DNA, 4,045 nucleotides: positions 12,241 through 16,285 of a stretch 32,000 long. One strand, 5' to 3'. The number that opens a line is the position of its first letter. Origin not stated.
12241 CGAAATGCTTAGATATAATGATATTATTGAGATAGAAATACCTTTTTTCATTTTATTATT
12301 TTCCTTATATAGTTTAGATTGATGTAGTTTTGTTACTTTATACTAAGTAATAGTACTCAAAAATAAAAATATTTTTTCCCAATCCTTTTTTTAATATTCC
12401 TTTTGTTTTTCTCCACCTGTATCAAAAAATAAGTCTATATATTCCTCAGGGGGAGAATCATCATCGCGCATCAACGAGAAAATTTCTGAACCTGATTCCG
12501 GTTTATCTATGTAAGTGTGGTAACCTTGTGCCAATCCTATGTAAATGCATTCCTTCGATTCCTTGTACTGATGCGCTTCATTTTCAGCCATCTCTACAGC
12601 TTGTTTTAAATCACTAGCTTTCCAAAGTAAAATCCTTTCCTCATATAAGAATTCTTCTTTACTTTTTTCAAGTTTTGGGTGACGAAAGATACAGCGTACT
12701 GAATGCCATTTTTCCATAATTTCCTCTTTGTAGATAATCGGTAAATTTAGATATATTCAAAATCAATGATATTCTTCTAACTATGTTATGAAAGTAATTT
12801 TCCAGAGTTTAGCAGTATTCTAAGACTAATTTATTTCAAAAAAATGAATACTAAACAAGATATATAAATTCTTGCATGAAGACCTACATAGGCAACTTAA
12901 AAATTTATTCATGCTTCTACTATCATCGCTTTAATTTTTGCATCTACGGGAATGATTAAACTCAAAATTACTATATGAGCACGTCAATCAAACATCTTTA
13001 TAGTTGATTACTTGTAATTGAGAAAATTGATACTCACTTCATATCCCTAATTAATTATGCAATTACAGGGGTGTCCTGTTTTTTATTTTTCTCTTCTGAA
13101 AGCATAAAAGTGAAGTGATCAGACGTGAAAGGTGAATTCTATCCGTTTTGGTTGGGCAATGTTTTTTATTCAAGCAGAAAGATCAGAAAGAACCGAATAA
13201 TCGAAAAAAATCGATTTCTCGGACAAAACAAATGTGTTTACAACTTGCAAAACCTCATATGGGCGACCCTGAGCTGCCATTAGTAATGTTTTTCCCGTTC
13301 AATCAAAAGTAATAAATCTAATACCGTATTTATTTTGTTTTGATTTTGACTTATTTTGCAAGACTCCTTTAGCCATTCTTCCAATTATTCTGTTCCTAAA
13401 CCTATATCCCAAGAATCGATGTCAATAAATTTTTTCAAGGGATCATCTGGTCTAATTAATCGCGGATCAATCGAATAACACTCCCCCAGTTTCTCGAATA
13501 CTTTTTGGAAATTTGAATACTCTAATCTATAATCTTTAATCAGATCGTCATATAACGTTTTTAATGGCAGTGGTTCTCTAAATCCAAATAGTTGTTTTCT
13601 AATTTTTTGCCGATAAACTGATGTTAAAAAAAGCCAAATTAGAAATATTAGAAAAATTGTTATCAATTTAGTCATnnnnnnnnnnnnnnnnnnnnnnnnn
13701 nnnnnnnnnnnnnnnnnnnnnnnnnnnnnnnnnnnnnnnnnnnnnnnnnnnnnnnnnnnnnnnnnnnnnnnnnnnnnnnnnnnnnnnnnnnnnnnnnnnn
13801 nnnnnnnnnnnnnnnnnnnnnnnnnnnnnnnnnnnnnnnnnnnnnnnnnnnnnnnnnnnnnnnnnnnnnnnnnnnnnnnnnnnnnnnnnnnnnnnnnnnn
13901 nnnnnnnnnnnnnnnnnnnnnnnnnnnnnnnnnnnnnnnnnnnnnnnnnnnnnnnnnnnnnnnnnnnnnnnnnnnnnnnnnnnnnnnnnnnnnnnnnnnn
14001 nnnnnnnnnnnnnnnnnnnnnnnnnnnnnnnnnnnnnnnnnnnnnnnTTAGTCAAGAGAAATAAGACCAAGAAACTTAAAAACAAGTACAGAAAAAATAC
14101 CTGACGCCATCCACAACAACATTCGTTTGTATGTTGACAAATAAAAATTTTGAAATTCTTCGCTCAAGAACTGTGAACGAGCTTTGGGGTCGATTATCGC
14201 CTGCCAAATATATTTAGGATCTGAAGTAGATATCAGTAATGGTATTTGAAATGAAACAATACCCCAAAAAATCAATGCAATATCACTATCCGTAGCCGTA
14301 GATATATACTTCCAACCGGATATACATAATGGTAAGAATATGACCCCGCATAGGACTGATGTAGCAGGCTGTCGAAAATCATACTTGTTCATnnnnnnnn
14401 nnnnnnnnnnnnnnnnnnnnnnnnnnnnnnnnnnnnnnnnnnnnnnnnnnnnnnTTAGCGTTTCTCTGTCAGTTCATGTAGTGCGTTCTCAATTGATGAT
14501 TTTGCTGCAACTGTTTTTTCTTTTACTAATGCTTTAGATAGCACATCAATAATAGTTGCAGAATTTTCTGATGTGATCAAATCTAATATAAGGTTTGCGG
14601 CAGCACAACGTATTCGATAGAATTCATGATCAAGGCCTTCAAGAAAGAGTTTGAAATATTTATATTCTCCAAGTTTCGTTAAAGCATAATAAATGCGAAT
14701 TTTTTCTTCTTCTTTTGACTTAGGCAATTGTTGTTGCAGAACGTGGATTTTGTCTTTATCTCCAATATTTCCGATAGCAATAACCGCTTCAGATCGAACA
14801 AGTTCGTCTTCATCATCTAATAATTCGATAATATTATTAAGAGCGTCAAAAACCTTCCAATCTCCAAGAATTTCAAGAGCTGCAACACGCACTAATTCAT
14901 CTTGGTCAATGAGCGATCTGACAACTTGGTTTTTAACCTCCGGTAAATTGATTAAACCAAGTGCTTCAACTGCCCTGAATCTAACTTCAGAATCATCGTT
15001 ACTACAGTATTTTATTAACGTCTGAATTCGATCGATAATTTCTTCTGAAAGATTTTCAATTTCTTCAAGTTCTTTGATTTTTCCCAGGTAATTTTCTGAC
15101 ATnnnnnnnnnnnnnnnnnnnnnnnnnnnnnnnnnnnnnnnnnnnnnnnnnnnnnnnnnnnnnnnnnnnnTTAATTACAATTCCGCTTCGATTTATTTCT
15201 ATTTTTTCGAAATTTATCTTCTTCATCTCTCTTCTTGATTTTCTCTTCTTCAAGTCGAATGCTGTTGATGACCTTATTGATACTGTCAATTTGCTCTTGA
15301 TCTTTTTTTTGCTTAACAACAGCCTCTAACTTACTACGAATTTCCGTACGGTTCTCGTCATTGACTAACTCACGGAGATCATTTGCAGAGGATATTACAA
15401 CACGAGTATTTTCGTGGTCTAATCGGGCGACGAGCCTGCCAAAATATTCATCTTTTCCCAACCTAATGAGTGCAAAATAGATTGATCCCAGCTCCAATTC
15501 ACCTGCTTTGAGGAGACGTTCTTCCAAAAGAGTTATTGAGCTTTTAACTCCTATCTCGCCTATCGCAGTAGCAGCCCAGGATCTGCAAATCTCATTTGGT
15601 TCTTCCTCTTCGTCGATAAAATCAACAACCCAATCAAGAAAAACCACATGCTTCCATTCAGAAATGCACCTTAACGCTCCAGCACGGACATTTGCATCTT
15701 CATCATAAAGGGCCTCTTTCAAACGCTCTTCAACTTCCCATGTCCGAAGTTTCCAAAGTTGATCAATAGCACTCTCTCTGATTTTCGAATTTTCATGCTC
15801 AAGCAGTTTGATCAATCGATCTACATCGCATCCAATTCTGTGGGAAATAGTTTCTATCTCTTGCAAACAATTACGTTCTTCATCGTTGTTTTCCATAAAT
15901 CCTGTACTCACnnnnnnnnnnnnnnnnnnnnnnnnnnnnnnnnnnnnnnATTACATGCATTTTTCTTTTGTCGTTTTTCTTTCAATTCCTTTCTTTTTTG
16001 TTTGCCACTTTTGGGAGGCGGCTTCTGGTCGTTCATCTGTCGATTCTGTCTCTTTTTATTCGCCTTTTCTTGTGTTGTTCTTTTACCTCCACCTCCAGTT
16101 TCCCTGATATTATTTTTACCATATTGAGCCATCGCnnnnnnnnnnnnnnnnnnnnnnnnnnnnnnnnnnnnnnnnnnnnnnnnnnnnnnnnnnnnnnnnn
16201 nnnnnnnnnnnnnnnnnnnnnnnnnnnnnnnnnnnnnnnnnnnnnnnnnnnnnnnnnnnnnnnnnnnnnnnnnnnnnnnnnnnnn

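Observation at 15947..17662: Unrecognised short RHS tips: Gly/Ala-rich hydrophobic segment followed by a polybasic, NLS-like tail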

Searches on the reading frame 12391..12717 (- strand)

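Call 6: search_protein_families(library=pfam, max_evalue=1, proteins=[window:12391-12717:-])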
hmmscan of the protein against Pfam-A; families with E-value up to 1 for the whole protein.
window:12391-12717:- (108 aa): 2 families
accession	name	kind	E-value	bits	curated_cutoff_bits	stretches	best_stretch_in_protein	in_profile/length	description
PF14119.11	DUF4288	-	4.6e-06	27.3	27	1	4-55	1-51/84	Domain of unknown function (DUF4288)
PF09177.16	STX6_10_61_N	-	0.071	14.1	29.4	1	13-55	36-78/99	Syntaxin 6/10/61, N-terminal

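Call 7: search_protein_families(library=ncbifam, max_evalue=1, proteins=[window:12391-12717:-])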
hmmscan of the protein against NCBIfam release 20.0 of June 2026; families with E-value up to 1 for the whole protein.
window:12391-12717:- (108 aa): 0 families

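Call 65: search_protein_families(library=padloc, max_evalue=0.1, proteins=[window:12391-12717:-])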
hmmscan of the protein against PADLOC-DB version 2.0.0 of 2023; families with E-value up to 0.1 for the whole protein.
window:12391-12717:- (108 aa): 0 families

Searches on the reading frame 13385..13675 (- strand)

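Call 6: search_protein_families(library=pfam, max_evalue=1, proteins=[window:13385-13675:-])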
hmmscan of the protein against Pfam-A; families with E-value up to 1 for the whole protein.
window:13385-13675:- (96 aa): 0 families

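Call 7: search_protein_families(library=ncbifam, max_evalue=1, proteins=[window:13385-13675:-])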
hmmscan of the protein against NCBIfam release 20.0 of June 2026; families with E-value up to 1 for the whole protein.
window:13385-13675:- (96 aa): 0 families

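Call 65: search_protein_families(library=padloc, max_evalue=0.1, proteins=[P0003, P0017, window:13385-13675:-])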
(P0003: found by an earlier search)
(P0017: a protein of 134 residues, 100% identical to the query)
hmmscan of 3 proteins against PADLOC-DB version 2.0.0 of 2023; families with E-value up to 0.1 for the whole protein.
P0003 (175 aa): 0 families

P0017 (134 aa): 0 families

window:13385-13675:- (96 aa): 0 families

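Call 84: search_protein_families(library=ncbifam, max_evalue=0.01, proteins=[P0003, P0017])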
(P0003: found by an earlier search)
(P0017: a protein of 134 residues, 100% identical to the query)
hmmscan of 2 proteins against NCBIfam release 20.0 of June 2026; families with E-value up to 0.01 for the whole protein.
P0003 (175 aa): 2 families
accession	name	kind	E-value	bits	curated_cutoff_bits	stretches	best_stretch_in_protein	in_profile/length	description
TIGR03696.1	Rhs_assc_core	domain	1.8e-23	82.8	32.5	1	2-77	1-75/76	RHS repeat-associated core domain-containing protein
NF041261.1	RHS_core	equivalog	1.7e-08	32.8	2000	1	16-77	1200-1260/1261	RHS element core protein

P0017 (134 aa): 1 family
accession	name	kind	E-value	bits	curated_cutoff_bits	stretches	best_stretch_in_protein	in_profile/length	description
TIGR03696.1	Rhs_assc_core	domain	7e-10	39.3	32.5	1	1-33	43-75/76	RHS repeat-associated core domain-containing protein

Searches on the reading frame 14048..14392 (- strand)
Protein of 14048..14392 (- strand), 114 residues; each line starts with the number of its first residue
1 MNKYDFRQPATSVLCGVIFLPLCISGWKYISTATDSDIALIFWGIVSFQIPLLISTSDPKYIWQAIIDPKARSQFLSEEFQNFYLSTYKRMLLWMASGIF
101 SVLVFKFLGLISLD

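Call 6: search_protein_families(library=pfam, max_evalue=1, proteins=[window:14048-14392:-])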
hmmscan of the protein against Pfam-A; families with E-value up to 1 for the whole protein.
window:14048-14392:- (114 aa): 1 family
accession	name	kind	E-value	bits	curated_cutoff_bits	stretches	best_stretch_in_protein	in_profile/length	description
PF00340.25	IL1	-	0.22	11.6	25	1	57-91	65-98/119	Interleukin-1 / 18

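Call 7: search_protein_families(library=ncbifam, max_evalue=1, proteins=[window:14048-14392:-])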
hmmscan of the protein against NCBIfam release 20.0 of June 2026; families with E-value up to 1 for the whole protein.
window:14048-14392:- (114 aa): 0 families

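Call 22: find_encoding_contigs(protein=window:14048-14392:-, flank=10000, max_places=10)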
Protein window:14048-14392:- (114 aa): 4 contigs read that carry it; 3 places shown.
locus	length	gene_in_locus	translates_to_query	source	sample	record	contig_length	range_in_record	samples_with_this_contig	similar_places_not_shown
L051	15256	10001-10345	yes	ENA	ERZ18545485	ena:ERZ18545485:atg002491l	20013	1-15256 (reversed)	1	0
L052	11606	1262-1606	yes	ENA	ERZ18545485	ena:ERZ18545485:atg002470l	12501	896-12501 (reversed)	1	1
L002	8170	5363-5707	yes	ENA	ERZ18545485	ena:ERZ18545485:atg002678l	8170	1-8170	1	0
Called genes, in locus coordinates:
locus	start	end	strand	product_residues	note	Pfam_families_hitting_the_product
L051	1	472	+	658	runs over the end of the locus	PF06293:Kdo, PF13439:Glyco_transf_4, PF13477:Glyco_trans_4_2 (weak), PF20706:GT4-conflict, PF00534:Glycos_transf_1, PF13692:Glyco_trans_1_4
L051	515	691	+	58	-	PF18884:TSP3_bac (faint)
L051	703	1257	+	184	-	PF03412:Peptidase_C39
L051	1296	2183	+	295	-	PF20148:DUF6531 (faint), PF06439:3keto-disac_hyd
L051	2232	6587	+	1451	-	PF21582:CBM30, PF05593:RHS_repeat, PF25023:TEN_YD-shell, PF05593:RHS_repeat, PF25023:TEN_YD-shell, PF05593:RHS_repeat, PF25023:TEN_YD-shell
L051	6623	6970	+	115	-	-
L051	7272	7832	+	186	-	-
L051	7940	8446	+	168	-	-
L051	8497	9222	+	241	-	PF08216:CTNNBL (faint), PF02985:HEAT (faint), PF13646:HEAT_2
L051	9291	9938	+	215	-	PF01602:Adaptin_N (faint), PF13646:HEAT_2 (weak), PF13513:HEAT_EZ (faint), PF02985:HEAT (faint), PF13646:HEAT_2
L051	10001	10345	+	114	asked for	-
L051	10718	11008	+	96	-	-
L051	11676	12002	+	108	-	PF14119:DUF4288 (faint)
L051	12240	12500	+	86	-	-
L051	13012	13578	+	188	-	PF08207:EFP_N, PF01132:EFP, PF09285:Elong-fact-P_C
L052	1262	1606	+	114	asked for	-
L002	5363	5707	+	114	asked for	-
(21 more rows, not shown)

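Call 65: search_protein_families(library=padloc, max_evalue=0.1, proteins=[P0003, P0017, window:14048-14392:-])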
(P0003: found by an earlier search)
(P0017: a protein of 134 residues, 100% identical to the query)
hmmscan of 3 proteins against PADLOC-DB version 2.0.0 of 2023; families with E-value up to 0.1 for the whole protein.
P0003 (175 aa): 0 families

P0017 (134 aa): 0 families

window:14048-14392:- (114 aa): 0 families

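Call 84: search_protein_families(library=ncbifam, max_evalue=0.01, proteins=[P0003, P0017])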
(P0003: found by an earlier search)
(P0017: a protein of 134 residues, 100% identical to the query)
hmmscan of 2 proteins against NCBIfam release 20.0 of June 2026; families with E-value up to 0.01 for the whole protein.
P0003 (175 aa): 2 families
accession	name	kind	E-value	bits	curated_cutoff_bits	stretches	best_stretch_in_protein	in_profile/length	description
TIGR03696.1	Rhs_assc_core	domain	1.8e-23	82.8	32.5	1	2-77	1-75/76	RHS repeat-associated core domain-containing protein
NF041261.1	RHS_core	equivalog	1.7e-08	32.8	2000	1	16-77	1200-1260/1261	RHS element core protein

P0017 (134 aa): 1 family
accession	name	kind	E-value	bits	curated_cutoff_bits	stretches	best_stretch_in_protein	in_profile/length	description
TIGR03696.1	Rhs_assc_core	domain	7e-10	39.3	32.5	1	1-33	43-75/76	RHS repeat-associated core domain-containing protein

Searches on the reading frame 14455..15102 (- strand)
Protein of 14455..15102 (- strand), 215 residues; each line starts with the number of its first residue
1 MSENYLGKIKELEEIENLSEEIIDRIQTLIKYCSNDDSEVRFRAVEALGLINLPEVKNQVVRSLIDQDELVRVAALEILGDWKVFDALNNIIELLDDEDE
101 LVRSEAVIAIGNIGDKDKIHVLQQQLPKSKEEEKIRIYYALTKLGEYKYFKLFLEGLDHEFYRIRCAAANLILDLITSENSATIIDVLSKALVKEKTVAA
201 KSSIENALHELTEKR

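Call 6: search_protein_families(library=pfam, max_evalue=1, proteins=[window:14455-15102:-])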
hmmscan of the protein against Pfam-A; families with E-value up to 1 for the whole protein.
window:14455-15102:- (215 aa): 21 families
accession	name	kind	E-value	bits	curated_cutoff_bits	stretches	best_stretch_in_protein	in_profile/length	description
PF13646.12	HEAT_2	-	8.2e-23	80.9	27.7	3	66-138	11-84/88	HEAT repeats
PF02985.28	HEAT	-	1.4e-16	59.4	23.5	4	88-114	2-28/31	HEAT repeat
PF01602.26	Adaptin_N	-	1.1e-06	28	37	2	58-120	82-148/524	Adaptin N terminal region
PF13513.12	HEAT_EZ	-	1.5e-06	29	27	1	86-113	28-55/55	HEAT-like repeat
PF03130.22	HEAT_PBS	-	2.8e-05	24.7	20.9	1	102-124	1-23/27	PBS lyase HEAT-like repeat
PF00514.29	Arm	-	0.00049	20.5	20.6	0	92-113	18-39/41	Armadillo/beta-catenin-like repeat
PF11698.14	V-ATPase_H_C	-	0.0015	19.1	27.2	0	26-49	87-110/117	V-ATPase subunit H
PF25757.1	TPR_DNAAF5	-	0.0018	17.9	27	1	26-82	170-233/288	Dynein axonemal assembly factor 5-like, TPR repeats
PF12755.13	Vac14_Fab1_bd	-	0.002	19.2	22.1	1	16-49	22-52/97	Vacuolar 14 Fab1-binding region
PF20168.4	PDS5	-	0.0035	15.7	27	1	37-113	297-387/1053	Sister chromatid cohesion protein PDS5 protein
PF10274.15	ParcG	-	0.02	15.5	22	1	130-195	20-85/183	Parkin co-regulated protein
PF25786.1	HEAT_GCN1_C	-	0.022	15.2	27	0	19-51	63-94/151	GCN1-like, C-terminal HEAT repeats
PF14666.11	RICTOR_M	-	0.022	14.9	27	1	76-121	37-79/104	Rapamycin-insensitive companion of mTOR, middle domain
PF25767.1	ARM_TBCD_2nd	-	0.033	14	29.7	0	13-65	66-121/245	Tubulin-specific chaperone D-like, ARM repeats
PF13325.12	MCRS_N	-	0.038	14.3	25.8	1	106-169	55-117/199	N-terminal region of micro-spherule protein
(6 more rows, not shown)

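Call 7: search_protein_families(library=ncbifam, max_evalue=1, proteins=[window:14455-15102:-])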
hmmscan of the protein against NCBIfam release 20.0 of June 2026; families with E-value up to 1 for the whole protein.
window:14455-15102:- (215 aa): 7 families
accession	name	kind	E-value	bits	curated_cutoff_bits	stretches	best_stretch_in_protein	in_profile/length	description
NF045915.1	PhycobilmeDegNblB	equivalog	4e-13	49.4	300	2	73-147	120-191/214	phycobilisome degradation protein NblB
NF058505.1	phyc_lyase_CpeY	equivalog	1.1e-08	34.1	600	1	28-196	18-195/419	C-phycoerythrin alpha-cysteine-82 phycoerythrobilin lyase CpeY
NF010374.0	PRK13800.1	equivalog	5.6e-07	28.2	1196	1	22-147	650-773/898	fumarate reductase/succinate dehydrogenase flavoprotein subunit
NF045662.1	DVU0298_fam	equivalog_domain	1.3e-06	28.2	75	2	87-138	146-194/213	DVU0298 family protein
NF058502.1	phyc_lyase_CpcE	equivalog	1.9e-06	27.6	330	2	74-132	61-119/260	C-phycocyanin alpha-cysteine-84 phycocyanobilin lyase subunit CpcE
TIGR02270.1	TIGR02270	subfamily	2.8e-06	26.6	206.8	1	43-158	136-250/410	TIGR02270 family protein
NF007244.0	PRK09687.1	equivalog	9e-05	21.9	275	1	26-135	162-272/285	putative lyase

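Call 65: search_protein_families(library=padloc, max_evalue=0.1, proteins=[P0003, P0017, window:14455-15102:-])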
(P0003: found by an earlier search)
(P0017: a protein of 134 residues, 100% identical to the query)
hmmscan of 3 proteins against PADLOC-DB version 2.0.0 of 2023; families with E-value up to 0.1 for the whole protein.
P0003 (175 aa): 0 families

P0017 (134 aa): 0 families

window:14455-15102:- (215 aa): 3 families
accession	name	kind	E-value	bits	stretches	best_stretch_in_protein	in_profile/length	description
PDLC02919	HEAT-ARM_XIII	-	2.4e-07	26.5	1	26-188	549-709/1972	-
PDLC03783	Drt8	-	0.00015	19.3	1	59-146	381-466/493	DRT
PDLC02973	WGR_XIII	-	0.0005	16.6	1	80-161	122-204/973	-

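Call 75: find_related_loci(query=A7, collection=metagenome_contigs, flank=3000)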
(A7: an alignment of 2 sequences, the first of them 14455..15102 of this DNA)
Query A7 (215 aa) in metagenome_contigs; peptide patterns used: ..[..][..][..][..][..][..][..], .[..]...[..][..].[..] (x = any residue, [..] = any of these).
250 stretches matched a pattern, but none encodes a relative of the query by tblastn (E <= 1e-3).

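Call 84: search_protein_families(library=ncbifam, max_evalue=0.01, proteins=[P0003, P0017])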
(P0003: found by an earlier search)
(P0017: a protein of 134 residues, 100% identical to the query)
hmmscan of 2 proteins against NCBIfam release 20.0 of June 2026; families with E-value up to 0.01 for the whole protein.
P0003 (175 aa): 2 families
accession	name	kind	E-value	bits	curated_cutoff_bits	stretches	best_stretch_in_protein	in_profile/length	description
TIGR03696.1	Rhs_assc_core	domain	1.8e-23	82.8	32.5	1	2-77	1-75/76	RHS repeat-associated core domain-containing protein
NF041261.1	RHS_core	equivalog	1.7e-08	32.8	2000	1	16-77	1200-1260/1261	RHS element core protein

P0017 (134 aa): 1 family
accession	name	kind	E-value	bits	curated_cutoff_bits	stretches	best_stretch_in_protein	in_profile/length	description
TIGR03696.1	Rhs_assc_core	domain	7e-10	39.3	32.5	1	1-33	43-75/76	RHS repeat-associated core domain-containing protein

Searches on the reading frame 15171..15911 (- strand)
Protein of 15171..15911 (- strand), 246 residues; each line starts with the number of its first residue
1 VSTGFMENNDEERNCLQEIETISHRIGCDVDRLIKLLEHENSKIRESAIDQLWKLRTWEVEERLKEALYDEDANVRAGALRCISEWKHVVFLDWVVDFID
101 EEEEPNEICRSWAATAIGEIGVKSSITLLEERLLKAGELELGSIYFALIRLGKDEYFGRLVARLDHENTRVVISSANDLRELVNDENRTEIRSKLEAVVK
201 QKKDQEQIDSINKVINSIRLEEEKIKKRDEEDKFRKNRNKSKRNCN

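Call 6: search_protein_families(library=pfam, max_evalue=1, proteins=[window:15171-15911:-])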
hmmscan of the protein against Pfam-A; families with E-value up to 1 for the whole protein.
window:15171-15911:- (246 aa): 8 families
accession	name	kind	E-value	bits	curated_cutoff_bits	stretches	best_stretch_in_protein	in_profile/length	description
PF13646.12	HEAT_2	-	2.3e-14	53.9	27.7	3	31-103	2-75/88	HEAT repeats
PF02985.28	HEAT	-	8.2e-07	29.2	23.5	2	32-52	4-24/31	HEAT repeat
PF08216.17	CTNNBL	-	3.2e-06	26.3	27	2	154-226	82-149/474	Catenin-beta-like, Arm-motif containing nuclear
PF12717.13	Cnd1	-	0.00067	20.2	26.4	1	30-109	60-138/162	non-SMC mitotic condensation complex subunit 1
PF13513.12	HEAT_EZ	-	0.0024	18.8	27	0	30-49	30-49/55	HEAT-like repeat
PF03130.22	HEAT_PBS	-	0.0026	18.6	20.9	1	110-133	2-25/27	PBS lyase HEAT-like repeat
PF11698.14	V-ATPase_H_C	-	0.0035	17.9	27.2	0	30-52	87-109/117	V-ATPase subunit H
PF00514.29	Arm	-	0.083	13.4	20.6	0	30-48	14-32/41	Armadillo/beta-catenin-like repeat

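Call 7: search_protein_families(library=ncbifam, max_evalue=1, proteins=[window:15171-15911:-])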
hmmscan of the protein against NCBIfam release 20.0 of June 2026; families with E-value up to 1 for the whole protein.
window:15171-15911:- (246 aa): 4 families
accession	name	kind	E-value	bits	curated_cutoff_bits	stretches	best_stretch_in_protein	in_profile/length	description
NF045915.1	PhycobilmeDegNblB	equivalog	5.4e-05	22.8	300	1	33-192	37-198/214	phycobilisome degradation protein NblB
TIGR02270.1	TIGR02270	subfamily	0.00025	20.2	206.8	1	59-165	147-250/410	TIGR02270 family protein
NF010374.0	PRK13800.1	equivalog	0.00093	17.5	1196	1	28-92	622-686/898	fumarate reductase/succinate dehydrogenase flavoprotein subunit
TIGR03324.1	alt_F1F0_F1_al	exception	0.072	11.8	750.5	1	144-213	382-450/497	alternate F1F0 ATPase, F1 subunit alpha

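Call 65: search_protein_families(library=padloc, max_evalue=0.1, proteins=[P0003, P0017, window:15171-15911:-])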
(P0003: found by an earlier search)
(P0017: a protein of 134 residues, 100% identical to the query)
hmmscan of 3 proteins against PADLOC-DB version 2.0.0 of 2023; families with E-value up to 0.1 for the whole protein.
P0003 (175 aa): 0 families

P0017 (134 aa): 0 families

window:15171-15911:- (246 aa): 2 families
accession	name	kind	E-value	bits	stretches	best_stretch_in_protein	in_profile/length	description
PDLC02919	HEAT-ARM_XIII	-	1e-05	21.2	1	33-171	1253-1390/1972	-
PDLC01511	Cas8b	-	0.0065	13.4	1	172-221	352-401/419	CAS-I-B; effector_LS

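Call 84: search_protein_families(library=ncbifam, max_evalue=0.01, proteins=[P0003, P0017])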
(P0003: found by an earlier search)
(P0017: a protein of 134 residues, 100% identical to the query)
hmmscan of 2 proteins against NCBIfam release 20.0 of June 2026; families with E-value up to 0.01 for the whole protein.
P0003 (175 aa): 2 families
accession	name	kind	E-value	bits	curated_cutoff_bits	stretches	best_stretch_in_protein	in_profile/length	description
TIGR03696.1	Rhs_assc_core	domain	1.8e-23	82.8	32.5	1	2-77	1-75/76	RHS repeat-associated core domain-containing protein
NF041261.1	RHS_core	equivalog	1.7e-08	32.8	2000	1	16-77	1200-1260/1261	RHS element core protein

P0017 (134 aa): 1 family
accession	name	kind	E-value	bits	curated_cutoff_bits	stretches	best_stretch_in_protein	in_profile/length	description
TIGR03696.1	Rhs_assc_core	domain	7e-10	39.3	32.5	1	1-33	43-75/76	RHS repeat-associated core domain-containing protein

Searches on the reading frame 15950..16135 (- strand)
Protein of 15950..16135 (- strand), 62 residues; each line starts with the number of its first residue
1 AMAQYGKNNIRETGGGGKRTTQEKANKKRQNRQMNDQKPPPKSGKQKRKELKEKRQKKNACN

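Call 51: search_protein_families(library=pfam, max_evalue=10, proteins=[window:15950-16135:-])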
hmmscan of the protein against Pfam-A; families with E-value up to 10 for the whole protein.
seq(62 aa): 0 families
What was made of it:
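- On MazF/PemK (Kid) toxin fold: There is no Pfam PemK hit (call 51).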
